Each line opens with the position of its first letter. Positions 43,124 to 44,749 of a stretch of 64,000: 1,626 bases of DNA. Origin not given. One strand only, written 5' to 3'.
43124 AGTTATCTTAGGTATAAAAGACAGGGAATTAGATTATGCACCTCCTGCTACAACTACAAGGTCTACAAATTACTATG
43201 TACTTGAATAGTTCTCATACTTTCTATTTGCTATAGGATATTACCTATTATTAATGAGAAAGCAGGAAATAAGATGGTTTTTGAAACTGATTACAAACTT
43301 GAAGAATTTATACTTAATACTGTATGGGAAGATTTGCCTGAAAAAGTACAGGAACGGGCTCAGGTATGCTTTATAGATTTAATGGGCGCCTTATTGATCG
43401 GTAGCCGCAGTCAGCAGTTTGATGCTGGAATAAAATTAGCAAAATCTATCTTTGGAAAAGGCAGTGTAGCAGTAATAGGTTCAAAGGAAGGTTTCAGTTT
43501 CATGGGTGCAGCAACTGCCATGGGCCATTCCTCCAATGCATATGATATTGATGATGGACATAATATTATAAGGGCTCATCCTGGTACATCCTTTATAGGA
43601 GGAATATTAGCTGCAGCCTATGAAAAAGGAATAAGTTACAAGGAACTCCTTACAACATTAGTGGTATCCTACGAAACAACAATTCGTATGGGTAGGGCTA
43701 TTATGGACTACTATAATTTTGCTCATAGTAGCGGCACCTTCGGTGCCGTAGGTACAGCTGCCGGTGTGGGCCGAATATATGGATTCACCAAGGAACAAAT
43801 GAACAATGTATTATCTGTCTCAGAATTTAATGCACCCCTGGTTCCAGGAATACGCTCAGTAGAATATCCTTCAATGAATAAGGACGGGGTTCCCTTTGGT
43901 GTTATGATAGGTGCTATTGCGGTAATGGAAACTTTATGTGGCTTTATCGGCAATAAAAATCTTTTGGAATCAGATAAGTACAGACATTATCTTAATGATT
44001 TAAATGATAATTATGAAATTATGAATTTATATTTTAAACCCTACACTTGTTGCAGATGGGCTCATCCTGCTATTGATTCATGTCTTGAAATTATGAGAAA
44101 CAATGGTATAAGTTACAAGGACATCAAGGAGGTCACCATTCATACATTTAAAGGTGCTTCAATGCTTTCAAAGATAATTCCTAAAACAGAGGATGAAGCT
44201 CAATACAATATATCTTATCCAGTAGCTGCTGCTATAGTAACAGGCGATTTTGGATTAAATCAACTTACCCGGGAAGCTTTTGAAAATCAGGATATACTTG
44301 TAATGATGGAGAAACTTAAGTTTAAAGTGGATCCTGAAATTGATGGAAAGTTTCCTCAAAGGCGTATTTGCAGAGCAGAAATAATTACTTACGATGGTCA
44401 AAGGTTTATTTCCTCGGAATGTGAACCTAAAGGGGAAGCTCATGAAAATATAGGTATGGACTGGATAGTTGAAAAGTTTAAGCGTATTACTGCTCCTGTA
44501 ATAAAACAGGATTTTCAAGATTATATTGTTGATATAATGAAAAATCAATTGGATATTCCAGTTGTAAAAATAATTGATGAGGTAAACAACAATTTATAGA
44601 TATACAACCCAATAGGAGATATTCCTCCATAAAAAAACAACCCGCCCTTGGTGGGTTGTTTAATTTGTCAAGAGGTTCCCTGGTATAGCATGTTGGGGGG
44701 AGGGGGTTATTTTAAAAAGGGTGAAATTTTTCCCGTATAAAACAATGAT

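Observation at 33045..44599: Orphan sigma-54-controlled sensing/uptake/catabolic locus (SBP-domain kinase, NtrC activator, Opp-like importer, AlaDH-family and PrpD-family enzymes)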

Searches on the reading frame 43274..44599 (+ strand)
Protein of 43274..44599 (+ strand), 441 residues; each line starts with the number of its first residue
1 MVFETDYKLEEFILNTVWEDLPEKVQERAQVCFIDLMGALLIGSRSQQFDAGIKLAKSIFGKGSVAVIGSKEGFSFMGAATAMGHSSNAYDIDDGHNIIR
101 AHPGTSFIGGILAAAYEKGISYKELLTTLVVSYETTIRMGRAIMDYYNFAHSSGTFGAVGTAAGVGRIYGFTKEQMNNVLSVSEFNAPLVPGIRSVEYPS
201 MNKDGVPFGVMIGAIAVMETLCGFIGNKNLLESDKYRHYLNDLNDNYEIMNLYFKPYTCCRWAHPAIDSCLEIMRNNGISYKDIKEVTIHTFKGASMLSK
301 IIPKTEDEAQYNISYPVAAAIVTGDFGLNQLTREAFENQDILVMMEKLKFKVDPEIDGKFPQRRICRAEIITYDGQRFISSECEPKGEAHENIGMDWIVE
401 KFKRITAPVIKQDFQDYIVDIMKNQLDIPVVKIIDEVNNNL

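Call 4: search_protein_families(library=pfam, proteins=[window:43274-44599:+])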
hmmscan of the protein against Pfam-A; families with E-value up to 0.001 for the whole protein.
window:43274-44599:+ (441 aa): 2 families
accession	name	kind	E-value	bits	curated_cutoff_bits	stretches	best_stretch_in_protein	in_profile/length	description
PF03972.19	MmgE_PrpD_N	-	2.8e-37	128.7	32.1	1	9-234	3-228/244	MmgE/PrpD N-terminal domain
PF19305.4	MmgE_PrpD_C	-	2.3e-30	106.1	32.1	1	257-416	1-162/173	MmgE/PrpD C-terminal domain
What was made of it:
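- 43274..44599 (+): MmgE/PrpD-fold enzyme of the iminodisuccinate-epimerase/YxeQ-like branch. Predicted epimerase/isomerase acting on a dicarboxylate. Pfam MmgE_PrpD_N/C (call 4).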

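Call 5: search_protein_families(library=ncbifam, proteins=[window:43274-44599:+])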
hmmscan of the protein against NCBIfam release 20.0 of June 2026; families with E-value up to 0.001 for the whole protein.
window:43274-44599:+ (441 aa): 2 families
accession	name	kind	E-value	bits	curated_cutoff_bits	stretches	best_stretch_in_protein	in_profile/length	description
NF042438.1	PrpD_hiGCgrampos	equivalog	8.2e-05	21.4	950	1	62-176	77-190/499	2-methylcitrate dehydratase PrpD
NF006943.0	PRK09425.1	equivalog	0.00018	20.4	575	0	244-430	273-468/480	bifunctional 2-methylcitrate dehydratase/aconitate hydratase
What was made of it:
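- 43274..44599 (+): PrpD equivalog models score 20-21 bits against cut-offs of 575-950 (call 5).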

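Call 10: search_solved_structures(query=window:43274-44599:+, max_evalue=0.001)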
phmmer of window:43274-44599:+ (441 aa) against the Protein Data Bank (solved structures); distinct sequences matched with E-value up to 0.001: 10.
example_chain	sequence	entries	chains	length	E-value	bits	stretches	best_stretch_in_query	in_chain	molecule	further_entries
2hp3_A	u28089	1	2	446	3.1e-19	72.2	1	9-348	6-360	IDS-epimerase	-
2hp0_A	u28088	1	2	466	3.5e-19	72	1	8-348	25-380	IDS-epimerase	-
7bra_A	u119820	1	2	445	8e-19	70.8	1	28-338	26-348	Bacillus subtilis IRG1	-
7e9d_A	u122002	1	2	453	2e-17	66.2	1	28-338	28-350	IRG1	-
12vw_A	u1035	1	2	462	2.9e-06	29.4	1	21-430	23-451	Cis-aconitate decarboxylase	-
12vt_A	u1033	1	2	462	3e-06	29.4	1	21-430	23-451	Cis-aconitate decarboxylase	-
12ux_A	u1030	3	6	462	3.1e-06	29.4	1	21-430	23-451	Cis-aconitate decarboxylase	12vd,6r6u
12vq_A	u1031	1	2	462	6.5e-06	28.3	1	21-430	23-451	Cis-aconitate decarboxylase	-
7br9_A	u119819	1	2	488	0.00055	22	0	23-428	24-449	Cis-aconitate decarboxylase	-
6r6t_A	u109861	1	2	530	0.00074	21.5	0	23-428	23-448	Cis-aconitate decarboxylase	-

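Call 12: find_homologous_proteins(query=window:43274-44599:+, max_evalue=1e-10)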
Query window:43274-44599:+ (441 aa): 1689 proteins with E <= 1e-10 among 8000 candidates; the best 120 are listed.
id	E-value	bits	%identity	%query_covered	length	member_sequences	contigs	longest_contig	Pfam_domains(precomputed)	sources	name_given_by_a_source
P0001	1.5e-297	1004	100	100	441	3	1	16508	PF19305.5,PF03972.20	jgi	jgi:2-methylcitrate dehydratase PrpD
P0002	4.3e-246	835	81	100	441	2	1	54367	PF19305.5,PF03972.20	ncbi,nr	ncbi:MAG: MmgE/PrpD family protein [Tissierellia bacterium]|nr:MmgE/PrpD family protein [Tissierelli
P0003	2.4e-245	832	81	100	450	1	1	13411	PF19305.5,PF03972.20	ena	-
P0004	6.1e-245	831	81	100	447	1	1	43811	PF19305.5,PF03972.20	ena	-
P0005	2.9e-244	829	81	100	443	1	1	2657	PF19305.5,PF03972.20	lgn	-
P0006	1.6e-243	826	80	99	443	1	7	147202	PF19305.5,PF03972.20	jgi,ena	-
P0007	2.0e-243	826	80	100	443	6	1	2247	PF19305.5,PF03972.20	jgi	jgi:2-methylcitrate dehydratase PrpD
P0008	2.2e-243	826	80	99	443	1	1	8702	PF19305.5,PF03972.20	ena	-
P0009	2.3e-243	826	81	99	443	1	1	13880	PF19305.5,PF03972.20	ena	-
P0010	5.6e-243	824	80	100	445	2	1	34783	PF19305.5,PF03972.20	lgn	-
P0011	5.7e-243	824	80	99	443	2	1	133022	PF19305.5,PF03972.20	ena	-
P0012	5.0e-242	821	80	100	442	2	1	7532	PF19305.5,PF03972.20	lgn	-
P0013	5.7e-242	821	80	100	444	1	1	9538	PF19305.5,PF03972.20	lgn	-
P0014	1.6e-241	819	79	100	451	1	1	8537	PF19305.5,PF03972.20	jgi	jgi:2-methylcitrate dehydratase PrpD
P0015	1.9e-241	819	80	100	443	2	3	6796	PF19305.5,PF03972.20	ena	-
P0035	1.5e-234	797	79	99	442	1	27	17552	PF19305.5,PF03972.20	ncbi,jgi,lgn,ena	jgi:2-methylcitrate dehydratase PrpD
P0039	1.8e-231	786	77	100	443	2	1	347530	PF19305.5,PF03972.20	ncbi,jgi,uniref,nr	ncbi:MmgE/PrpD family protein [Sedimentibacter sp.]|uniref:MmgE/PrpD family protein n=1 Tax=Sediment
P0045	2.5e-221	753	73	99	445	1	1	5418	PF19305.5,PF03972.20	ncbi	-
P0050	3.8e-208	710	67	99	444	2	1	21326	PF19305.5,PF03972.20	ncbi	-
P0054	4.8e-207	706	67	100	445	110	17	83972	PF19305.5,PF03972.20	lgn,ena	-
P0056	7.2e-207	705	66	99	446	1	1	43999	PF19305.5,PF03972.20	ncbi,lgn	-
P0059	1.8e-206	704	70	99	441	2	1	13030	PF19305.5,PF03972.20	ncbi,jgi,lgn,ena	-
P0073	1.0e-204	698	69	99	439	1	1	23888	PF19305.5,PF03972.20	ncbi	-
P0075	1.7e-204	698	66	100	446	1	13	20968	PF19305.5,PF03972.20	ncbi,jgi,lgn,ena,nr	ncbi:MAG: MmgE/PrpD family protein [Ruminococcaceae bacterium]|nr:MmgE/PrpD family protein [Oscillos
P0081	3.5e-204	696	67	100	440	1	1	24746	PF19305.5,PF03972.20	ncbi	-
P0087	6.0e-204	696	66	100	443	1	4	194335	PF19305.5,PF03972.20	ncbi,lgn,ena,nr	ncbi:MAG: MmgE/PrpD family protein [Clostridia bacterium]|nr:MmgE/PrpD family protein [Clostridia ba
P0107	1.9e-203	694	66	100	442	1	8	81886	PF19305.5,PF03972.20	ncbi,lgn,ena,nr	ncbi:MAG: MmgE/PrpD family protein [Clostridia bacterium]|nr:MmgE/PrpD family protein [Clostridia ba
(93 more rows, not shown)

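Call 14: find_encoding_contigs(protein=P0039, flank=10000, max_places=2)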
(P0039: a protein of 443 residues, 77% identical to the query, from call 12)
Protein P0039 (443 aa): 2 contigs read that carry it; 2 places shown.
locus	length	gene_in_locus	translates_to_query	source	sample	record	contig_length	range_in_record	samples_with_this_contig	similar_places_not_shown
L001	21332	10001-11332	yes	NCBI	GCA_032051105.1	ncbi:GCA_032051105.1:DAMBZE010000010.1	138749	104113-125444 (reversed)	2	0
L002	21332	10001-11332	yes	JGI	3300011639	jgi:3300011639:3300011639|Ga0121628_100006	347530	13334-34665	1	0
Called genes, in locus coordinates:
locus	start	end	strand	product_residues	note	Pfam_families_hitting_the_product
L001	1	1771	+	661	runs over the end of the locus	PF00497:SBP_bac_3, PF00512:HisKA, PF02518:HATPase_c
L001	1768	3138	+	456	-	PF00072:Response_reg, PF07724:AAA_2 (faint), PF00158:Sigma54_activat, PF14532:Sigma54_activ_2, PF25601:AAA_lid_14, PF02954:HTH_8 (weak)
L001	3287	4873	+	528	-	PF00496:SBP_bac_5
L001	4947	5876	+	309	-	PF19300:BPD_transp_1_N, PF00528:BPD_transp_1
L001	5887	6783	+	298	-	PF12911:OppC_N, PF00528:BPD_transp_1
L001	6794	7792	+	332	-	PF00005:ABC_tran, PF13304:AAA_21, PF08352:oligo_HPY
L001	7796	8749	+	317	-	PF00005:ABC_tran, PF13304:AAA_21 (faint), PF08352:oligo_HPY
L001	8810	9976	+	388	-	PF05222:AlaDh_PNT_N, PF03446:NAD_binding_2 (faint), PF01262:AlaDh_PNT_C, PF02826:2-Hacid_dh_C (weak)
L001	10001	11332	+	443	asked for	PF03972:MmgE_PrpD_N, PF19305:MmgE_PrpD_C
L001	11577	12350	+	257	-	PF00378:ECH_1, PF16113:ECH_2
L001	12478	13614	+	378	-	PF02771:Acyl-CoA_dh_N, PF02770:Acyl-CoA_dh_M, PF00441:Acyl-CoA_dh_1, PF08028:Acyl-CoA_dh_2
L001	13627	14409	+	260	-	PF01012:ETF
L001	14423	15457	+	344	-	PF01012:ETF, PF00766:ETF_alpha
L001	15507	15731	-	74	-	PF00269:SASP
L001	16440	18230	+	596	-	PF13522:GATase_6, PF13537:GATase_7, PF01380:SIS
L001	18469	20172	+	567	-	PF06527:TniQ, PF15978:TnsD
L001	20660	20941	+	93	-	PF01022:HTH_5, PF12840:HTH_20 (weak)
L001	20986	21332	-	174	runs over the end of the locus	PF10865:DUF2703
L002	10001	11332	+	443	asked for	PF03972:MmgE_PrpD_N, PF19305:MmgE_PrpD_C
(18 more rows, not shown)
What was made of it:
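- Checked: The ATPase genes most likely start at 40062 and 41059, matching the lengths of orthologues in L001 (call 14).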

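Call 15: find_encoding_contigs(protein=P0087, flank=10000, max_places=2)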
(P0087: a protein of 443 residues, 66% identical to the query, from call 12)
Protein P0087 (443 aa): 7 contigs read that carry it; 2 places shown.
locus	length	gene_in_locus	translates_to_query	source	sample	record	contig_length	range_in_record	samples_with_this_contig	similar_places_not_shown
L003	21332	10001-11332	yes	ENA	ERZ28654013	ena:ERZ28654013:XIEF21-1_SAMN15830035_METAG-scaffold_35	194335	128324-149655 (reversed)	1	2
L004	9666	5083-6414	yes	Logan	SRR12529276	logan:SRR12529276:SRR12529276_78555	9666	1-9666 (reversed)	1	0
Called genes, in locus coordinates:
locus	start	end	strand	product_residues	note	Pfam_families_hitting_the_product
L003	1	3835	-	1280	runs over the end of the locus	PF04231:Endonuclease_1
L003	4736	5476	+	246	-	PF02540:NAD_synthase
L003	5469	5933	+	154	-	PF02664:LuxS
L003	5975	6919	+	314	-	PF00892:EamA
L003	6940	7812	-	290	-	PF00126:HTH_1, PF03466:LysR_substrate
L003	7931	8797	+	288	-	PF02588:YitT_membrane, PF10035:DUF2179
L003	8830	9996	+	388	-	PF05222:AlaDh_PNT_N, PF01262:AlaDh_PNT_C, PF02826:2-Hacid_dh_C (weak), PF03446:NAD_binding_2 (weak)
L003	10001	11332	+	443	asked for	PF03972:MmgE_PrpD_N, PF19305:MmgE_PrpD_C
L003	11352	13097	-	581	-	PF08757:CotH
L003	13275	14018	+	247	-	PF20260:PUA_4 (weak), PF04452:Methyltrans_RNA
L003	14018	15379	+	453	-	PF17125:Methyltr_RsmF_N, PF01189:Methyltr_RsmB-F, PF13847:Methyltransf_31 (weak), PF13636:Methyltranf_PUA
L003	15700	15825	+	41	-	-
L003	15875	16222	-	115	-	PF04480:DUF559, PF18741:MTES_1575 (weak), PF10881:DUF2726 (weak)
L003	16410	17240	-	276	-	-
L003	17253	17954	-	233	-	PF13353:Fer4_12, PF04055:Radical_SAM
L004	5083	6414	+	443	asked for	PF03972:MmgE_PrpD_N, PF19305:MmgE_PrpD_C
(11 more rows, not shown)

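Call 16: find_encoding_contigs(protein=P0054, flank=10000, max_places=3)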
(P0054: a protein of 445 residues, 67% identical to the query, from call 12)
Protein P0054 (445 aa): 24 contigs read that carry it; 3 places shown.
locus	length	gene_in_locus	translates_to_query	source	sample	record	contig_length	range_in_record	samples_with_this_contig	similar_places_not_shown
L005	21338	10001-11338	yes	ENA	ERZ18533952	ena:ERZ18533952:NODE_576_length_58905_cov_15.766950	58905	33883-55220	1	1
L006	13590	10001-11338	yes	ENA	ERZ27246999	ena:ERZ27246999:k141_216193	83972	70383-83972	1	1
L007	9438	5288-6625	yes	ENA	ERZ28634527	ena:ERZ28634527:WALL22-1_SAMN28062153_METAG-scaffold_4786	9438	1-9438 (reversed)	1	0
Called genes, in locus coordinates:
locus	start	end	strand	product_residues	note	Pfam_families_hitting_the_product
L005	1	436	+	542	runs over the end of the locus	PF00496:SBP_bac_5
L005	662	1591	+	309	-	PF19300:BPD_transp_1_N, PF00528:BPD_transp_1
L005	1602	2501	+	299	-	PF12911:OppC_N, PF00528:BPD_transp_1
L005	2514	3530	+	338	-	PF00005:ABC_tran, PF13304:AAA_21 (weak), PF08352:oligo_HPY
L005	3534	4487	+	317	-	PF00005:ABC_tran, PF08352:oligo_HPY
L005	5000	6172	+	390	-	PF05222:AlaDh_PNT_N, PF01262:AlaDh_PNT_C, PF02826:2-Hacid_dh_C, PF03446:NAD_binding_2 (weak)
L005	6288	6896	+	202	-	-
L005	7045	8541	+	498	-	PF00877:NLPC_P60 (weak)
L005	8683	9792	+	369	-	PF01168:Ala_racemase_N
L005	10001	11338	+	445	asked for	PF03972:MmgE_PrpD_N, PF19305:MmgE_PrpD_C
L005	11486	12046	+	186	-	-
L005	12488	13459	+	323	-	PF01207:Dus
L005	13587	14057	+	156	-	PF03449:GreA_GreB_N, PF01272:GreA_GreB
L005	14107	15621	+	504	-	PF01336:tRNA_anti-codon, PF00152:tRNA-synt_2, PF01409:tRNA-synt_2d (faint)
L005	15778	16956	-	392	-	PF00155:Aminotran_1_2, PF01041:DegT_DnrJ_EryC1 (weak)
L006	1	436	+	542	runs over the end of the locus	PF00496:SBP_bac_5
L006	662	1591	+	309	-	PF19300:BPD_transp_1_N, PF00528:BPD_transp_1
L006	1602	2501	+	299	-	PF12911:OppC_N, PF00528:BPD_transp_1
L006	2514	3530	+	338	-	PF00005:ABC_tran, PF13304:AAA_21 (weak), PF08352:oligo_HPY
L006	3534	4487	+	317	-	PF00005:ABC_tran, PF08352:oligo_HPY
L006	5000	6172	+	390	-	PF05222:AlaDh_PNT_N, PF01262:AlaDh_PNT_C, PF02826:2-Hacid_dh_C, PF03446:NAD_binding_2 (weak)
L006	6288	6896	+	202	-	-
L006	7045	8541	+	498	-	PF00877:NLPC_P60 (weak)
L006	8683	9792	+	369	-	PF01168:Ala_racemase_N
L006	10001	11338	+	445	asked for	PF03972:MmgE_PrpD_N, PF19305:MmgE_PrpD_C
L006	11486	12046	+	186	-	-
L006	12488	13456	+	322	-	PF01207:Dus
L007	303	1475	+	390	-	PF05222:AlaDh_PNT_N, PF01262:AlaDh_PNT_C, PF02826:2-Hacid_dh_C, PF03446:NAD_binding_2 (weak)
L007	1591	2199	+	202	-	-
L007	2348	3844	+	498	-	PF00877:NLPC_P60 (weak)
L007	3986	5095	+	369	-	PF01168:Ala_racemase_N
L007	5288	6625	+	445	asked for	PF03972:MmgE_PrpD_N, PF19305:MmgE_PrpD_C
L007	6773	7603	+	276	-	-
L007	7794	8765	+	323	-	PF01207:Dus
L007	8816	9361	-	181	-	-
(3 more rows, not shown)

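Call 23: find_related_loci(query=A1, collection=genome_contigs, flank=10000)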
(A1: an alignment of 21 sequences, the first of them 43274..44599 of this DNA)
Query A1 (441 aa) in genome_contigs; peptide patterns used: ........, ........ (x = any residue, [..] = any of these).
166 stretches matched a pattern; 149 encode a relative of the query (tblastn E <= 1e-3); the best 80 are kept; 80 distinct loci.
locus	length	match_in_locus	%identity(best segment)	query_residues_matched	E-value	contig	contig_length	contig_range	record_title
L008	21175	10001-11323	81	1-441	0e+0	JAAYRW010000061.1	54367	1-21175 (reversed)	MAG: Tissierellia bacterium isolate AS23ysBPME_255 83818_AS23, whole genome shotgun sequence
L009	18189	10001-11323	80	1-441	0e+0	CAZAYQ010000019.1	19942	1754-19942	MAG TPA_asm: uncultured Clostridia bacterium isolate SRP192927_co1_127 genome assembly, contig: NODE_5414_length_19942_c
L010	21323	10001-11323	80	1-441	0e+0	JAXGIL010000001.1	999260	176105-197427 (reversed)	MAG: Sedimentibacter sp. isolate AnMBR.bin138 bin138_1, whole genome shotgun sequence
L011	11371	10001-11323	78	1-441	0e+0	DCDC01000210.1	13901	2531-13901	MAG TPA_asm: Firmicutes bacterium UBA1065 UBA1065_contig_10855, whole genome shotgun sequence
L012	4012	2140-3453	79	1-438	0e+0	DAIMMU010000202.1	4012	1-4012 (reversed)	MAG TPA_asm: Sedimentibacter sp. isolate CTOTU40325 NODE_17812_length_4012_cov_6.540308, whole genome shotgun sequence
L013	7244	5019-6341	75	1-441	0e+0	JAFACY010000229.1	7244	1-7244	MAG: Bacillota bacterium isolate OH_SBB_6 k127_1194872, whole genome shotgun sequence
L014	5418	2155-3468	73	1-438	0e+0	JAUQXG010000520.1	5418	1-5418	MAG: Lutispora sp. isolate BIN23 contig_315563, whole genome shotgun sequence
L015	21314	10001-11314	66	1-438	0e+0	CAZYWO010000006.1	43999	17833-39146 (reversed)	MAG TPA_asm: uncultured Oscillospiraceae bacterium isolate SRP222994_co1_241 genome assembly, contig: NODE_1461_length_4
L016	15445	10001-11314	66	1-438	0e+0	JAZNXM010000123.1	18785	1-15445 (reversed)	MAG: Acetatifactor sp. isolate T1900044778_TS20190244.MAGScoT_cleanbin_000133 SGB_2534_k141_620839, whole genome shotgun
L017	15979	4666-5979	68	1-438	0e+0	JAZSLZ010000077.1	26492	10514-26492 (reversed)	MAG: Clostridia bacterium isolate T1900044556_TS20190022.MAGScoT_cleanbin_000014 SGB_301_k141_1687208, whole genome shot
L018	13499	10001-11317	67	1-439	0e+0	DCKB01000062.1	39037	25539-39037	MAG TPA_asm: Christensenella sp. UBA1685 UBA1685_contig_853, whole genome shotgun sequence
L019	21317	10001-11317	65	1-439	0e+0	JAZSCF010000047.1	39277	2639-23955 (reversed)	MAG: Acutalibacteraceae bacterium isolate T1900044918_TS20190384.MAGScoT_cleanbin_000008 SGB_3345_k141_2077404, whole ge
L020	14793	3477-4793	67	1-439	0e+0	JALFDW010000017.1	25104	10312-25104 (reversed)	MAG: bacterium isolate SUG591 k141_191900, whole genome shotgun sequence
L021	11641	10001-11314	67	1-438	0e+0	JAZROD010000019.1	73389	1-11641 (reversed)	MAG: Clostridia bacterium isolate T1900045396_YK20190086.MAGScoT_cleanbin_000004 SGB_6961_k141_784986, whole genome shot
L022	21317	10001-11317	64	1-439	0e+0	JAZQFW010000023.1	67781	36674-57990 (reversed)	MAG: Ructibacterium sp. isolate T1900044632_TS20190098.MAGScoT_cleanbin_000007 SGB_1064_k141_873261, whole genome shotgu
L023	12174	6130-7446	66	1-439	0e+0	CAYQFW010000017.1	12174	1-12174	MAG TPA_asm: uncultured Ruminococcus sp. isolate SRP315200_co2_584 genome assembly, contig: NODE_6801_length_12174_cov_6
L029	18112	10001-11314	64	1-438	0e+0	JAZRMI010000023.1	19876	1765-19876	MAG: Acutalibacteraceae bacterium isolate T1900045426_YK20190117.MAGScoT_cleanbin_000006 SGB_7068_k141_3481648, whole ge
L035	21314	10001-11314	66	1-438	0e+0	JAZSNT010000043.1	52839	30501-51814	MAG: Acutalibacteraceae bacterium isolate T1900044550_TS20190016.MAGScoT_cleanbin_000024 SGB_215_k141_3449616, whole gen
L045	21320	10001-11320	62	1-438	0e+0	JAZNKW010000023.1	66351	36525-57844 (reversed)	MAG: Anaerovoracaceae bacterium isolate T1900044673_TS20190139.MAGScoT_cleanbin_000013 SGB_1605_k141_1313805, whole geno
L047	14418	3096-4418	64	1-441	0e+0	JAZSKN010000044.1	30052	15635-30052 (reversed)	MAG: Acutalibacteraceae bacterium isolate T1900044560_TS20190026.MAGScoT_cleanbin_000031 SGB_361_k141_1844359, whole gen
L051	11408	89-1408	61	1-438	0e+0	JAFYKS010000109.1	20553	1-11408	MAG: Bacillota bacterium isolate RGIG7179 Water_buffalos_Cecum-1__c245450, whole genome shotgun sequence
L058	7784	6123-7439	64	1-439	0e+0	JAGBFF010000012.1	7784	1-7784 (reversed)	MAG: Clostridia bacterium isolate RGIG9064 Water_deer_Rectum.Co__c175587, whole genome shotgun sequence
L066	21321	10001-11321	84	1-441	0e+0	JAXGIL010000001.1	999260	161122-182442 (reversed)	MAG: Sedimentibacter sp. isolate AnMBR.bin138 bin138_1, whole genome shotgun sequence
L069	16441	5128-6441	63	1-438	0e+0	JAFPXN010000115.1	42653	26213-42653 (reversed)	MAG: Bacillota bacterium isolate RGIG1565 Goat_Abomasum-6__c438491, whole genome shotgun sequence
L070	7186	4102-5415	63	1-438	0e+0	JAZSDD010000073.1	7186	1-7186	MAG: Christensenellaceae bacterium isolate T1900044601_TS20190067.MAGScoT_cleanbin_000027 SGB_691_k141_685811, whole gen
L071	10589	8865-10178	63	1-438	0e+0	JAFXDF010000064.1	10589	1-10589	MAG: Clostridia bacterium isolate RGIG6309 Sheep_Rectum-3__c657741, whole genome shotgun sequence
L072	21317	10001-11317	63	1-439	0e+0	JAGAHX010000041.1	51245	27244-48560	MAG: Bacillota bacterium isolate RGIG8458 Water_deer_Abomasum.Co__c371308, whole genome shotgun sequence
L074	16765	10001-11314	62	1-438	0e+0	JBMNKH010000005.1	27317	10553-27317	MAG: Bacillota bacterium isolate SBF912LR0HQ0183 contig_50787, whole genome shotgun sequence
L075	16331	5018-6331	62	1-438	0e+0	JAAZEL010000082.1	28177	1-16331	MAG: Candidatus Fermentithermobacillaceae bacterium isolate AS09scLD_335 369228_AS09, whole genome shotgun sequence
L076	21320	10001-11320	61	1-438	0e+0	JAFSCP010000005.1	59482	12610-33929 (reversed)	MAG: Bacillota bacterium isolate RGIG3020 Goat_Rectum-3__c155180, whole genome shotgun sequence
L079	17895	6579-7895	62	1-439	0e+0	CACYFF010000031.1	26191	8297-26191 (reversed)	MAG: uncultured Clostridiales bacterium isolate RUG11894 genome assembly, contig: RUG11894_asm_31, whole genome shotgun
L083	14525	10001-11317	62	1-439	0e+0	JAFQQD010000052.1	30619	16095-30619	MAG: Clostridia bacterium isolate RGIG2049 Goat_Colon-2__c579370, whole genome shotgun sequence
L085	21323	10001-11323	61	1-441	0e+0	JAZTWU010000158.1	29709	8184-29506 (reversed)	MAG: Eubacteriales bacterium isolate T1900045332_YK20190021.MAGScoT_cleanbin_000034 SGB_6540_k141_2972080, whole genome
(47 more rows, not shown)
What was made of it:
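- The PrpD-like protein has relatives in 149 species genomes; all 80 loci inspected are Clostridia/Bacillota MAGs (call 23).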
